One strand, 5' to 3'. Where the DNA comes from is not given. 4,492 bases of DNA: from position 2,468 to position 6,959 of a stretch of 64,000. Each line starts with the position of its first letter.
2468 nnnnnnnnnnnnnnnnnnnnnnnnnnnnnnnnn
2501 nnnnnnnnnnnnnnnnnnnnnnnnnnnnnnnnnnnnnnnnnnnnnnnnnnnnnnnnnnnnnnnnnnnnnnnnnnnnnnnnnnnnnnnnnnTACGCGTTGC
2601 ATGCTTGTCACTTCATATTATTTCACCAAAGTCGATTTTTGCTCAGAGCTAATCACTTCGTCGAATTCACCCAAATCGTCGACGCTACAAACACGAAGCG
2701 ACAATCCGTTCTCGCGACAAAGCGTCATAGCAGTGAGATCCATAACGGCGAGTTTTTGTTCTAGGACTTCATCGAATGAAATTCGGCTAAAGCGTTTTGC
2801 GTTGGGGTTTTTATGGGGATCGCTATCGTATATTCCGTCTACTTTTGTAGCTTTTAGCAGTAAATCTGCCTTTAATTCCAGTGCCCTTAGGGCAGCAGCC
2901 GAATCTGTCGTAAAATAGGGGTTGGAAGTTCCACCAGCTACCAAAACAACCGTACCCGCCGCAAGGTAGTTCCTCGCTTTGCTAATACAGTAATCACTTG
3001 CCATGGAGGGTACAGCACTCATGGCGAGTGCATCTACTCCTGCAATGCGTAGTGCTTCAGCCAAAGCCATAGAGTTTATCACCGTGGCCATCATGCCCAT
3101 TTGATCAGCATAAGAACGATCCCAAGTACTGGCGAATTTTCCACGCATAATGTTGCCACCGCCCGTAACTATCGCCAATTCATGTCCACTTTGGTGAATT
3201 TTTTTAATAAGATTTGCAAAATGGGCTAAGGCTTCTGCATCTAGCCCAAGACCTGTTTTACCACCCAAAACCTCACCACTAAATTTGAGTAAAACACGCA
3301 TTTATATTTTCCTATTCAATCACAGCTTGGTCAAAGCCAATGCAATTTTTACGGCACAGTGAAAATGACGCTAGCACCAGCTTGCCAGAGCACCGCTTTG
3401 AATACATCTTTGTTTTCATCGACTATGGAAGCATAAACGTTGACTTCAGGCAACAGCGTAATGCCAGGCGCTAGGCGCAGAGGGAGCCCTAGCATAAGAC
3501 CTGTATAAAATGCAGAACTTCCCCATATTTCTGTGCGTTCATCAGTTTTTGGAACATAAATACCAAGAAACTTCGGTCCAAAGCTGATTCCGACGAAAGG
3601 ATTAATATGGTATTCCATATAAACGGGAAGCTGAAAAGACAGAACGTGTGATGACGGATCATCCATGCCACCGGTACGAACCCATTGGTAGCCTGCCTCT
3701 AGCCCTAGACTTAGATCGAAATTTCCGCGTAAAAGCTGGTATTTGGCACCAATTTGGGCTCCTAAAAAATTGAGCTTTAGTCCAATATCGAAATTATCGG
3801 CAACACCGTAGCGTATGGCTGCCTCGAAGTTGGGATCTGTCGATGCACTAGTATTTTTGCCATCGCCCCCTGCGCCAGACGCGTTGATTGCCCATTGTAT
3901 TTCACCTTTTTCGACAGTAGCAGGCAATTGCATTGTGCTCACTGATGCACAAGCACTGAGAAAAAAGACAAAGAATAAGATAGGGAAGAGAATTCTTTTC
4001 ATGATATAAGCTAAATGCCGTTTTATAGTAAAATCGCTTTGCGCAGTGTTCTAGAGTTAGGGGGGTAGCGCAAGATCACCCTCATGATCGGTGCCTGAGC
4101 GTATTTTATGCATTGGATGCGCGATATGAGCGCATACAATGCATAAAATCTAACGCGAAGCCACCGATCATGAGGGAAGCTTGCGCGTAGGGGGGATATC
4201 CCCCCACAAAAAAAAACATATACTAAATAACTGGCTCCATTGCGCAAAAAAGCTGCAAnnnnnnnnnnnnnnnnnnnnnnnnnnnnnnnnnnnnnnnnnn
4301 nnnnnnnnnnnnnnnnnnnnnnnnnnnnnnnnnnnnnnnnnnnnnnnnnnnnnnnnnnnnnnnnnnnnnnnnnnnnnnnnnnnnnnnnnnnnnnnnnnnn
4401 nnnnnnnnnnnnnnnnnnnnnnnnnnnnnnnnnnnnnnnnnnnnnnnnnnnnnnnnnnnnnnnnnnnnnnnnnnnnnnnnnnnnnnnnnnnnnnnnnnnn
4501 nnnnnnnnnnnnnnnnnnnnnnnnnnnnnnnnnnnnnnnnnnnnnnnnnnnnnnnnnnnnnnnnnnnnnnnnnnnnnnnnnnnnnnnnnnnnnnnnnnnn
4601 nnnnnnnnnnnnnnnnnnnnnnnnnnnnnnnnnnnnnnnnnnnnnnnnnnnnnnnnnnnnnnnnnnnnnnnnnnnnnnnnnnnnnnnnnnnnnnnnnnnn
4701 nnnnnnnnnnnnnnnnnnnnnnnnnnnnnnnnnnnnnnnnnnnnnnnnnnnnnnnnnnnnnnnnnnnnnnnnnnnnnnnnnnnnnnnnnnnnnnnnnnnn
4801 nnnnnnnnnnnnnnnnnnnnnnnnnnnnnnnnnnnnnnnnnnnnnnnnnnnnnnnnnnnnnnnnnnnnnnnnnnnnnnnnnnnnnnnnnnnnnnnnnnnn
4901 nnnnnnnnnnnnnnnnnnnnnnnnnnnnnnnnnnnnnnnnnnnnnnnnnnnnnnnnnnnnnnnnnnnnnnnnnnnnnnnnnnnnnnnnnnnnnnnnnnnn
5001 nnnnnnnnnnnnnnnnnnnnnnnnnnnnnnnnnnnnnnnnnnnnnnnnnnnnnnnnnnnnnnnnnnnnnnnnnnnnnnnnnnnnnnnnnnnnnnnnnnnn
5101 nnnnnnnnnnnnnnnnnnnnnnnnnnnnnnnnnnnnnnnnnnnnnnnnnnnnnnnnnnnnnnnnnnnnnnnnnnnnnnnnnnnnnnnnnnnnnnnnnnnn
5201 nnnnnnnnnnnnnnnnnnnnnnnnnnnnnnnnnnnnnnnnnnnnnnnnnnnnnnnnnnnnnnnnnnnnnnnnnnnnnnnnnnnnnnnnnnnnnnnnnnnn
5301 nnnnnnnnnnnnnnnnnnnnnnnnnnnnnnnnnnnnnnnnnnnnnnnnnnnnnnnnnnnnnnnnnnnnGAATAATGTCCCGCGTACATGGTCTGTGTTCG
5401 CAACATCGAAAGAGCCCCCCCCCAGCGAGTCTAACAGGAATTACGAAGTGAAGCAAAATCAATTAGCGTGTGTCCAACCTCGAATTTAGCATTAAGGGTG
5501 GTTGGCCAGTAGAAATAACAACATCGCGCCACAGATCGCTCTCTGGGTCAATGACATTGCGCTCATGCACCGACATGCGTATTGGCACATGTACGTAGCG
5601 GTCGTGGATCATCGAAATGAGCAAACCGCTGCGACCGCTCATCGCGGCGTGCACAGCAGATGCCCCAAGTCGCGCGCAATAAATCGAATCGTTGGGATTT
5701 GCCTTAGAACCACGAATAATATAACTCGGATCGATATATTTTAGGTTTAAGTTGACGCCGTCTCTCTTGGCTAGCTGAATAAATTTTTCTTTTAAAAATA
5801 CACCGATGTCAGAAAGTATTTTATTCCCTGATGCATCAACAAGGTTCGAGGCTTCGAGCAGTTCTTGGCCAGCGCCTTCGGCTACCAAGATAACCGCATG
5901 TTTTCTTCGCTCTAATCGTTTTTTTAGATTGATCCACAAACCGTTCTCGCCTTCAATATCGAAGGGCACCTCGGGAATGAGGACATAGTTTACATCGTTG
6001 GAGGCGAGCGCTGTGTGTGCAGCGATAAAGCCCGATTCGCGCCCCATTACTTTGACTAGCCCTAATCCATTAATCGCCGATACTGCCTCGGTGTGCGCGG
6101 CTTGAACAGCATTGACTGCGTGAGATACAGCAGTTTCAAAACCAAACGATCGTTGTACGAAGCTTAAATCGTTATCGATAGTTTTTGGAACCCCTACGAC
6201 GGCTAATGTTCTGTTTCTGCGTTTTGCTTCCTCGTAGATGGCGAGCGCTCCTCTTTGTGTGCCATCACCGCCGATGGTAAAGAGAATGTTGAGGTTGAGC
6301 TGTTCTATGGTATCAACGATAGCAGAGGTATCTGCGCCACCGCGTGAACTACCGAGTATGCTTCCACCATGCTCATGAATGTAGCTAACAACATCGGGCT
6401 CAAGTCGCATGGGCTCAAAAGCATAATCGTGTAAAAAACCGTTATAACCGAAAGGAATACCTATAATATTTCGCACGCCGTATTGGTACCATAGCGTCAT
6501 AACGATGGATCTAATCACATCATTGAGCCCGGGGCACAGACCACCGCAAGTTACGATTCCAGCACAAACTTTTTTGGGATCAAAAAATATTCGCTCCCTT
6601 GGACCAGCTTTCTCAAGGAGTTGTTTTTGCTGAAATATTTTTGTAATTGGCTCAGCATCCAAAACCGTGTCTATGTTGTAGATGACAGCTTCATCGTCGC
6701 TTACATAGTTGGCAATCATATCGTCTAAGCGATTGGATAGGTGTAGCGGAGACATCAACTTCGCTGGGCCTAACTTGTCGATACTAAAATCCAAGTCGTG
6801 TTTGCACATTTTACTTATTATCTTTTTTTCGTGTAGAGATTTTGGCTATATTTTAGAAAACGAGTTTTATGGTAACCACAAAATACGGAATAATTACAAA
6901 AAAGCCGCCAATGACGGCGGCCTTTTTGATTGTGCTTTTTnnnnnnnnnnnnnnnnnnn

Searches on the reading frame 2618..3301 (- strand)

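Call 4: search_protein_families(library=ncbifam, proteins=[window:2618-3301:-])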
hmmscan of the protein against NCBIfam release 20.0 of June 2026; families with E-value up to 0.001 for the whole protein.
window:2618-3301:- (227 aa): 21 families
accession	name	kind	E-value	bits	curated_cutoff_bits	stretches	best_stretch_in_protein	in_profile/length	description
TIGR02075.1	pyrH_bact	equivalog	6.8e-76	254.9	243.9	1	2-227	3-233/233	UMP kinase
TIGR02076.1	pyrH_arch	equivalog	2.4e-30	105.8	158.05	1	4-226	2-221/222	UMP kinase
TIGR01027.1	proB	equivalog_domain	2.1e-09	37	186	1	133-175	146-188/363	glutamate 5-kinase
TIGR00657.1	asp_kinases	subfamily_domain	4.7e-09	35.8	208.7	1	132-207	194-272/442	aspartate kinase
NF005155.0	PRK06635.1-4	equivalog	5.5e-09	35.5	346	1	111-194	123-218/407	aspartate kinase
TIGR00656.1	asp_kin_monofn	equivalog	7.6e-09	35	402.25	1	111-227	130-258/407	aspartate kinase, monofunctional class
NF040647.1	IPPK_Arch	equivalog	2.4e-08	33.6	120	1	5-189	3-213/259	isopentenyl phosphate kinase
NF004938.0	PRK06291.1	equivalog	7.1e-08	31.5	528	1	132-182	213-263/468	aspartate kinase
NF005154.0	PRK06635.1-2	equivalog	7.4e-08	32.1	376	1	134-206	157-231/407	aspartate kinase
NF005656.0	PRK07431.1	equivalog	1.6e-07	30.3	657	1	111-209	123-235/587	aspartate kinase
NF005153.0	PRK06635.1-1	equivalog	6.2e-07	28.8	585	1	132-206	154-231/421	aspartate kinase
NF005158.0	PRK06635.2-2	equivalog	8.1e-07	28.3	717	1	132-184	156-208/401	aspartate kinase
NF006459.0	PRK08841.1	equivalog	1.5e-06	27.5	535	1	133-216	156-242/395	aspartate kinase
TIGR01092.1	P5CS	equivalog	2.8e-06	25.8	796.75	1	92-169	138-205/715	delta l-pyrroline-5-carboxylate synthetase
NF006959.0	PRK09436.1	equivalog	3.2e-05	22.2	726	1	132-181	207-256/819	bifunctional aspartate kinase/homoserine dehydrogenase I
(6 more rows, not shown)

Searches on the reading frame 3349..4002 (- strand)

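Call 4: search_protein_families(library=ncbifam, proteins=[window:3349-4002:-])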
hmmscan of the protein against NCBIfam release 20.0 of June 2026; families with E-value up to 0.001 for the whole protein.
window:3349-4002:- (217 aa): 0 families

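Call 9: search_protein_families(library=pfam, proteins=[window:3349-4002:-])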
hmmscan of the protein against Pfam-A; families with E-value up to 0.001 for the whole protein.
window:3349-4002:- (217 aa): 1 family
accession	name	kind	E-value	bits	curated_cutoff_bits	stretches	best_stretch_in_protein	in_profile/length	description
PF13505.12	OMP_b-brl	-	5.7e-05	23.8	28.7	0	18-214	5-175/175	Outer membrane protein beta-barrel domain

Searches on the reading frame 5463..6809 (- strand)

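Call 4: search_protein_families(library=ncbifam, proteins=[window:5463-6809:-])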
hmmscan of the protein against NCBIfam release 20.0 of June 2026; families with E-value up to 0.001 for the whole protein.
window:5463-6809:- (448 aa): 11 families
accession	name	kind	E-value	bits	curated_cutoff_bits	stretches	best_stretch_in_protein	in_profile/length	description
NF005301.0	PRK06830.1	equivalog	2.2e-195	649.4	400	1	3-441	6-443/445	ATP-dependent 6-phosphofructokinase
TIGR02483.1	PFK_mixed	subfamily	7.3e-58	196.2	430.55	1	84-411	3-322/325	phosphofructokinase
NF002872.1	PRK03202.1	subfamily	3.5e-56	190.5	253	1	84-423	4-313/323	ATP-dependent 6-phosphofructokinase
NF010674.0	PRK14071.1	equivalog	4.8e-46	157.3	544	1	83-426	7-347/360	ATP-dependent 6-phosphofructokinase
NF041103.1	PFKA_PPi_Ttgales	equivalog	3.2e-41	141.7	550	1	84-411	2-344/407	diphosphate--fructose-6-phosphate 1-phosphotransferase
TIGR02482.1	PFKA_ATP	equivalog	4.7e-39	134.2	371.35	1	84-411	3-298/301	6-phosphofructokinase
NF010675.0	PRK14072.1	subfamily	2.4e-35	122.1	273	1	86-402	9-337/416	diphosphate--fructose-6-phosphate 1-phosphotransferase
NF005121.0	PRK06555.1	equivalog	4.5e-30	104.7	395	1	84-399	7-360/404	pyrophosphate--fructose-6-phosphate 1-phosphotransferase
TIGR02478.1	6PF1K_euk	equivalog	2.9e-27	95.2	708.4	2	190-414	129-337/744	6-phosphofructokinase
TIGR02477.1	PFKA_PPi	equivalog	1.2e-24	86.7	587.95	1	78-328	65-324/539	diphosphate--fructose-6-phosphate 1-phosphotransferase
NF005482.0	PRK07085.1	subfamily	2.7e-23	82.3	446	1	77-280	72-276/558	diphosphate--fructose-6-phosphate 1-phosphotransferase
